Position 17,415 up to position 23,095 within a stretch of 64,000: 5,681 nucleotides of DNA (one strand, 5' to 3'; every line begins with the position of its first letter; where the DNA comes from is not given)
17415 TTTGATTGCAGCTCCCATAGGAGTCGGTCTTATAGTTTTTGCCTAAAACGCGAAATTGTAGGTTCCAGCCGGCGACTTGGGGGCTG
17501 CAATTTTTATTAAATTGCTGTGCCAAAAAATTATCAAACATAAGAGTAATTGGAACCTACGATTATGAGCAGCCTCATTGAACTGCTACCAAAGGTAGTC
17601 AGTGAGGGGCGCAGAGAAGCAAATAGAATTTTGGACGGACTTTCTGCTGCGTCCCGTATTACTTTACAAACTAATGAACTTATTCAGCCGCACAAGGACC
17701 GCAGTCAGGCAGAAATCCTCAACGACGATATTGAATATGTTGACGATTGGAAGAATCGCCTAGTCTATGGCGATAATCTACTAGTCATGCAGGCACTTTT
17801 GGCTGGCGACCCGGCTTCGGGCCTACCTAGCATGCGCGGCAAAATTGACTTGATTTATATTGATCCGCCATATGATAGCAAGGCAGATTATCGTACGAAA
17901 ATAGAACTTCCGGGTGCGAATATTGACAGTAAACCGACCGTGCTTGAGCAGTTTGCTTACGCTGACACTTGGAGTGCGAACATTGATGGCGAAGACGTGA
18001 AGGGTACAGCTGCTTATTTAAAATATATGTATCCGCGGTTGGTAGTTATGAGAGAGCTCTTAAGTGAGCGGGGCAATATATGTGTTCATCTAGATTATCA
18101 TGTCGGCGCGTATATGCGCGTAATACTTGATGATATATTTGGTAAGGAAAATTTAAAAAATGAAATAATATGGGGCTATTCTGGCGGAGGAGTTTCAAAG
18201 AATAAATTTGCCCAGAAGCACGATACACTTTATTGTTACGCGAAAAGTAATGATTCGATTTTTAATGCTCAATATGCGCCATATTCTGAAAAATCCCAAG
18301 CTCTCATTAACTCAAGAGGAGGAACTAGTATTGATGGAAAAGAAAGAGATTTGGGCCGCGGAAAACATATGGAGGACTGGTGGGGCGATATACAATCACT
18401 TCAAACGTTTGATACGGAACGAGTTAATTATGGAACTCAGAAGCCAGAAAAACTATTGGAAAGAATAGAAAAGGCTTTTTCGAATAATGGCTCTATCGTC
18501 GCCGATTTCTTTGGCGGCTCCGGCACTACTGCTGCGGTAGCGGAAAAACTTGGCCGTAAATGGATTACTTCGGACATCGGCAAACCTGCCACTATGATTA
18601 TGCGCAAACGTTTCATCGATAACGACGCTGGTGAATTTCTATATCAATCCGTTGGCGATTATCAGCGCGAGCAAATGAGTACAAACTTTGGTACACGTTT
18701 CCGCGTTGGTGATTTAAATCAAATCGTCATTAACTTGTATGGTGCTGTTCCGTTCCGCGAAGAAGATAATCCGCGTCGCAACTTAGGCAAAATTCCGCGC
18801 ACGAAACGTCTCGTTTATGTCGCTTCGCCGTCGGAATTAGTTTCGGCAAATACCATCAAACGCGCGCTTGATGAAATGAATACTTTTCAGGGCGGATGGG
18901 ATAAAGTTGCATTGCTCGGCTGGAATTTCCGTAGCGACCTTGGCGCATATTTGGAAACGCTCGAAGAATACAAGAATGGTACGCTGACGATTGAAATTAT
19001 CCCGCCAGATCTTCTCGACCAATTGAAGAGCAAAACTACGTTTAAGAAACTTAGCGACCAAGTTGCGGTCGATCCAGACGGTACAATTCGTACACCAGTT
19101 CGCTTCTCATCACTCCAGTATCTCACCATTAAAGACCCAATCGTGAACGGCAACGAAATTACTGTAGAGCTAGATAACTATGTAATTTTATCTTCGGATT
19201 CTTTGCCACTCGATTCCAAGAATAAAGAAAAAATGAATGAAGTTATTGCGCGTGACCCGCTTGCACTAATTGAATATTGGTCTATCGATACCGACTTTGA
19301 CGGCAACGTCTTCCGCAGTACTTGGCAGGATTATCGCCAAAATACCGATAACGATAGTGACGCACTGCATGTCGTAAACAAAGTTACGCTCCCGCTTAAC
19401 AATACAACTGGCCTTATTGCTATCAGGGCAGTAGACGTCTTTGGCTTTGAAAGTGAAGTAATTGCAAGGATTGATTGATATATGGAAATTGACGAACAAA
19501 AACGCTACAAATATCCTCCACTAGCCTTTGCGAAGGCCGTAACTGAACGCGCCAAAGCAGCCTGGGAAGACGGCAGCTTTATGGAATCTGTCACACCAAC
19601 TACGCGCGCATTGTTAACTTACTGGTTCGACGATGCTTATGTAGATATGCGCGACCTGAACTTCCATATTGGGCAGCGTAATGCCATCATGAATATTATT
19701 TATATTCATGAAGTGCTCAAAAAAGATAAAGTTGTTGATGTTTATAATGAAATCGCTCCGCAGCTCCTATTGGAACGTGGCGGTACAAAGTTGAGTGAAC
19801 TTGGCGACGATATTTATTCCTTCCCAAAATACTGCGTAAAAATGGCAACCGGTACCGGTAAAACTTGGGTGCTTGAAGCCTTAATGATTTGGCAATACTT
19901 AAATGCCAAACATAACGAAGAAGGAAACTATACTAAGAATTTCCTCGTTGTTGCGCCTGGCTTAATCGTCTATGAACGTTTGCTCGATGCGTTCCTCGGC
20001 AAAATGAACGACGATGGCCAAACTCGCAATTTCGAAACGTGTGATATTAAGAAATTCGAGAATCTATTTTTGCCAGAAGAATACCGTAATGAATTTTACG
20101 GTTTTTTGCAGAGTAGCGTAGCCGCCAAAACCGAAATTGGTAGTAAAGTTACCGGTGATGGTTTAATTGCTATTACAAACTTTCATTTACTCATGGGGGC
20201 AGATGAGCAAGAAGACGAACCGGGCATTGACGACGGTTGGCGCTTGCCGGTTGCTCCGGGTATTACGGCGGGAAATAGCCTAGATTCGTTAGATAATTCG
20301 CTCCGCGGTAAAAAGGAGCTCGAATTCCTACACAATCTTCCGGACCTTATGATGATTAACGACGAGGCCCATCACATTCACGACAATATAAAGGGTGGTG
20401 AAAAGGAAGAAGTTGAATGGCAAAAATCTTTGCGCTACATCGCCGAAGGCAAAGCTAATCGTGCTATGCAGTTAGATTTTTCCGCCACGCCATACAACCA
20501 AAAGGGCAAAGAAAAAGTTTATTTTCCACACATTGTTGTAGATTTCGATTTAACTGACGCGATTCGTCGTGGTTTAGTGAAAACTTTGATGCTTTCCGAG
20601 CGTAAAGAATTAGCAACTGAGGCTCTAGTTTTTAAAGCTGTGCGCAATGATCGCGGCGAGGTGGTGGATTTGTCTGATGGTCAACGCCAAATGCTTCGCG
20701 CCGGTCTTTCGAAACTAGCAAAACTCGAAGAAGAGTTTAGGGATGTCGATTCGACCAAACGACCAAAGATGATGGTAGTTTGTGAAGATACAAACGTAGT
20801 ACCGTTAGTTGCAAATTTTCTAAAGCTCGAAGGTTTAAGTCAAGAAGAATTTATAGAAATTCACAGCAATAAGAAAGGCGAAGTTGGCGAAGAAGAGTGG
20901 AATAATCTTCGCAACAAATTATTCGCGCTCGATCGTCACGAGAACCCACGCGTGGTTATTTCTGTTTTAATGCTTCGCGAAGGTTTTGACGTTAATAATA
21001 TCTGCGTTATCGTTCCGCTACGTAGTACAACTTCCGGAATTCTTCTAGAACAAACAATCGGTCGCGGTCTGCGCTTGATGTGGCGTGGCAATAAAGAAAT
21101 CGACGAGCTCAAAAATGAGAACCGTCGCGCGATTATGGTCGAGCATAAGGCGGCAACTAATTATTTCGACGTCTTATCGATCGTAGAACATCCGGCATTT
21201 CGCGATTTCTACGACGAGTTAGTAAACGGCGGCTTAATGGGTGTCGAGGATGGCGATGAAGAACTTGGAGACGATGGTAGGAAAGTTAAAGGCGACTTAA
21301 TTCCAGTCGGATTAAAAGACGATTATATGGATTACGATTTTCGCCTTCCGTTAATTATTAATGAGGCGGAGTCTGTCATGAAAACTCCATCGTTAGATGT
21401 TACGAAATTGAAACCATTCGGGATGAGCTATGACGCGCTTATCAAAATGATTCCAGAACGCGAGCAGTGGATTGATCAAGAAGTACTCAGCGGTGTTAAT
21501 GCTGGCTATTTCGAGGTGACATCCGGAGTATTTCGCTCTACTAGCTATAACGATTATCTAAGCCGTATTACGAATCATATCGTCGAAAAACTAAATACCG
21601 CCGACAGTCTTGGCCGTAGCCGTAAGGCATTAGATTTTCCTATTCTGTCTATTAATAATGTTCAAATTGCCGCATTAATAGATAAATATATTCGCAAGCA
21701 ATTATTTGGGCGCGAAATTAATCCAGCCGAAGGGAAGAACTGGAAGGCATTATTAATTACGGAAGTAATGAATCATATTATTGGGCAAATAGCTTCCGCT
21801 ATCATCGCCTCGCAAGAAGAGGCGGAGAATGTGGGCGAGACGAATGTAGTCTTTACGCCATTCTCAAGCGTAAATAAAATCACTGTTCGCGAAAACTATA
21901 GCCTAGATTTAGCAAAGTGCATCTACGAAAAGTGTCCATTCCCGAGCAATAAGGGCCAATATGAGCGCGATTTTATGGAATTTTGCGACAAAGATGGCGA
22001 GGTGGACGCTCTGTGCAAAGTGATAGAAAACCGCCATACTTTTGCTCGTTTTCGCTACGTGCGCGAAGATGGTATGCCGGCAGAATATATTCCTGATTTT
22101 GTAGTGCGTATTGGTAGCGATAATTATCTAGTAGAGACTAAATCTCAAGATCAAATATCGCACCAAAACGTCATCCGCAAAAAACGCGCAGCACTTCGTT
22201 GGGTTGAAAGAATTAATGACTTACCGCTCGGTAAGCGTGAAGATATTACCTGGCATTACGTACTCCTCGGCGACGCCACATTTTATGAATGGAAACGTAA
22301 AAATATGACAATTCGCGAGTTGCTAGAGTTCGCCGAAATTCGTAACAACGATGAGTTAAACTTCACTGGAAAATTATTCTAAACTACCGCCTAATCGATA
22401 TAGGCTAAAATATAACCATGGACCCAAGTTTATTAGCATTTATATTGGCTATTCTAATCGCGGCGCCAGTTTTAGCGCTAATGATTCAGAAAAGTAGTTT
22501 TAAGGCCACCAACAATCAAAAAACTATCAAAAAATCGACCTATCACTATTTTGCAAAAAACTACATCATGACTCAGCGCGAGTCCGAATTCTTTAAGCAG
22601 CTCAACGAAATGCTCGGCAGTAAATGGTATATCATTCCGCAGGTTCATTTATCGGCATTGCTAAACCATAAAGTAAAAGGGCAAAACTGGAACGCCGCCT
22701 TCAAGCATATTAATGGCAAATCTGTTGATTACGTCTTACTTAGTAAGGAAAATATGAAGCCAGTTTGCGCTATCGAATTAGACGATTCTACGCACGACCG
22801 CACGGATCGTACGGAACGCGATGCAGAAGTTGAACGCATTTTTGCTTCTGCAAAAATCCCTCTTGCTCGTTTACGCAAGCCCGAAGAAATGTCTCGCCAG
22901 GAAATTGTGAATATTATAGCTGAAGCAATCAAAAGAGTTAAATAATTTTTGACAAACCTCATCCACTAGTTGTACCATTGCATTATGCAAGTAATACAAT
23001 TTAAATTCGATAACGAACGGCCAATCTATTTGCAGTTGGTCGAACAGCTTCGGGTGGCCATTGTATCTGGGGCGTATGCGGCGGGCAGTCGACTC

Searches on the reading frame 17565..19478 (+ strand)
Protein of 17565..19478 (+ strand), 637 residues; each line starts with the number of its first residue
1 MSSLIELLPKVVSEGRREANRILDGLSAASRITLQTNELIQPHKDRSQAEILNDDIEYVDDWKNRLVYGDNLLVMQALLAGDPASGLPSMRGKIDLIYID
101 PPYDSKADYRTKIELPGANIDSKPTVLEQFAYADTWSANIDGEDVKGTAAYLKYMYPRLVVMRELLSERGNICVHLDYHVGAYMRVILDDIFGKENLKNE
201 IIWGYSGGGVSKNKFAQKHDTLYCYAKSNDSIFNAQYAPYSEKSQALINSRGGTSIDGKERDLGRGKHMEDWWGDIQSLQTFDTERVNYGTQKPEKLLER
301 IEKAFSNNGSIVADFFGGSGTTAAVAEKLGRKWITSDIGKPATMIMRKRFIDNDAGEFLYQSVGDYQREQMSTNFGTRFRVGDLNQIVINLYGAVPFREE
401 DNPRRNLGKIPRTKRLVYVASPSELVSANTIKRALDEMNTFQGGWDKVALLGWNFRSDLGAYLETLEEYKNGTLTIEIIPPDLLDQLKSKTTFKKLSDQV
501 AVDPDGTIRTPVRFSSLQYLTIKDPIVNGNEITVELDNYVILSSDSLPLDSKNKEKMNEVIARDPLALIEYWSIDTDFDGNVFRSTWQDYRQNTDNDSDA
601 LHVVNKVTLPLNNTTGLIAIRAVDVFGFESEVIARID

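Call 21: search_protein_families(library=pfam, proteins=[window:17565-19478:+])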
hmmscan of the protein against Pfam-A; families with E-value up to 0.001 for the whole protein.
window:17565-19478:+ (637 aa): 2 families
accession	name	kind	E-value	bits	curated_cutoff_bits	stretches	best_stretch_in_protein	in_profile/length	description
PF01555.25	N6_N4_Mtase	-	8.3e-39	134.2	26.7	1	94-340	1-213/221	DNA methylase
PF02086.21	MethyltransfD12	-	3.6e-05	24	22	0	296-353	7-64/253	D12 class N6 adenine-specific DNA methyltransferase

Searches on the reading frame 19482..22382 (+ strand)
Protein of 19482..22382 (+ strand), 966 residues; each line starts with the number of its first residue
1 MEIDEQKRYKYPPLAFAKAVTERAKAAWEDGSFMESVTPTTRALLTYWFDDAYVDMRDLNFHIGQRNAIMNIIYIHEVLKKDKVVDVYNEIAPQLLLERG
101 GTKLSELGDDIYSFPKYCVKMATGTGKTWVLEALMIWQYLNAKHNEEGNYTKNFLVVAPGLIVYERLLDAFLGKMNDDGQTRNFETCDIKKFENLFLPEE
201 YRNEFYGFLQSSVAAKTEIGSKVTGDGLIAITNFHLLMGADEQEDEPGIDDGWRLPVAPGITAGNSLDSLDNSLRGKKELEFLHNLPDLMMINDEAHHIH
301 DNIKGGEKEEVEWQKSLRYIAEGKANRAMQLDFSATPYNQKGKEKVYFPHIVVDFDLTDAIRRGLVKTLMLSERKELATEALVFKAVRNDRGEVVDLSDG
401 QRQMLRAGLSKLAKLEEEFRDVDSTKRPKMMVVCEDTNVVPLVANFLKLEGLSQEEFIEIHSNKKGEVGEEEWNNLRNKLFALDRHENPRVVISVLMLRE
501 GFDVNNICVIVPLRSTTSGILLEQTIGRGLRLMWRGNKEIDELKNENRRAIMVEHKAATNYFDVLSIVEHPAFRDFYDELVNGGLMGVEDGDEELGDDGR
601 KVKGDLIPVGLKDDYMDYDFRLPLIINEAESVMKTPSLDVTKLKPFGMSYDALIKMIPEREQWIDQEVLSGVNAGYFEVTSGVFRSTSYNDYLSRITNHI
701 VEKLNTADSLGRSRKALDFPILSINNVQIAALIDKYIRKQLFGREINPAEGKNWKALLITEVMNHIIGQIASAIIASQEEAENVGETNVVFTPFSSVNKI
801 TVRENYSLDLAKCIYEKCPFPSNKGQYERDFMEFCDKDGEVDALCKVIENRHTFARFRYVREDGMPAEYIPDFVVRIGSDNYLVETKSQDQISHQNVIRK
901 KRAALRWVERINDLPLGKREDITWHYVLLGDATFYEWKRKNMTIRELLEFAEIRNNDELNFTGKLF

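Call 21: search_protein_families(library=pfam, proteins=[window:19482-22382:+])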
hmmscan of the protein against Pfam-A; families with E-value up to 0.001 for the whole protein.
window:19482-22382:+ (966 aa): 2 families
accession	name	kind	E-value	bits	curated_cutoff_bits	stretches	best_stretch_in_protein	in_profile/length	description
PF04851.21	ResIII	-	4.3e-15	56.4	22.5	1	115-338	24-163/164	Type III restriction enzyme, res subunit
PF00271.37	Helicase_C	-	0.00012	22.7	23.5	1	411-531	2-108/110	Helicase conserved C-terminal domain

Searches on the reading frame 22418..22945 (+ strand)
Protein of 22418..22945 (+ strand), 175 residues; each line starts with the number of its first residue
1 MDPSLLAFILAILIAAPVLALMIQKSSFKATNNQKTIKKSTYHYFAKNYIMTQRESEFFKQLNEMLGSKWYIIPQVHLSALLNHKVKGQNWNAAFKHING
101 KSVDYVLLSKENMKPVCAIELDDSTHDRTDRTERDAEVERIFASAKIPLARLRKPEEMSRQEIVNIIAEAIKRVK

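Call 21: search_protein_families(library=pfam, proteins=[window:22418-22945:+])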
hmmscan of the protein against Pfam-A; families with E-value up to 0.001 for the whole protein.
window:22418-22945:+ (175 aa): 1 family
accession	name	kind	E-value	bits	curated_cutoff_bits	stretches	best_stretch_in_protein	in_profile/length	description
PF10881.14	DUF2726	-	5e-30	104.3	24.7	1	48-169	2-124/126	Protein of unknown function (DUF2726)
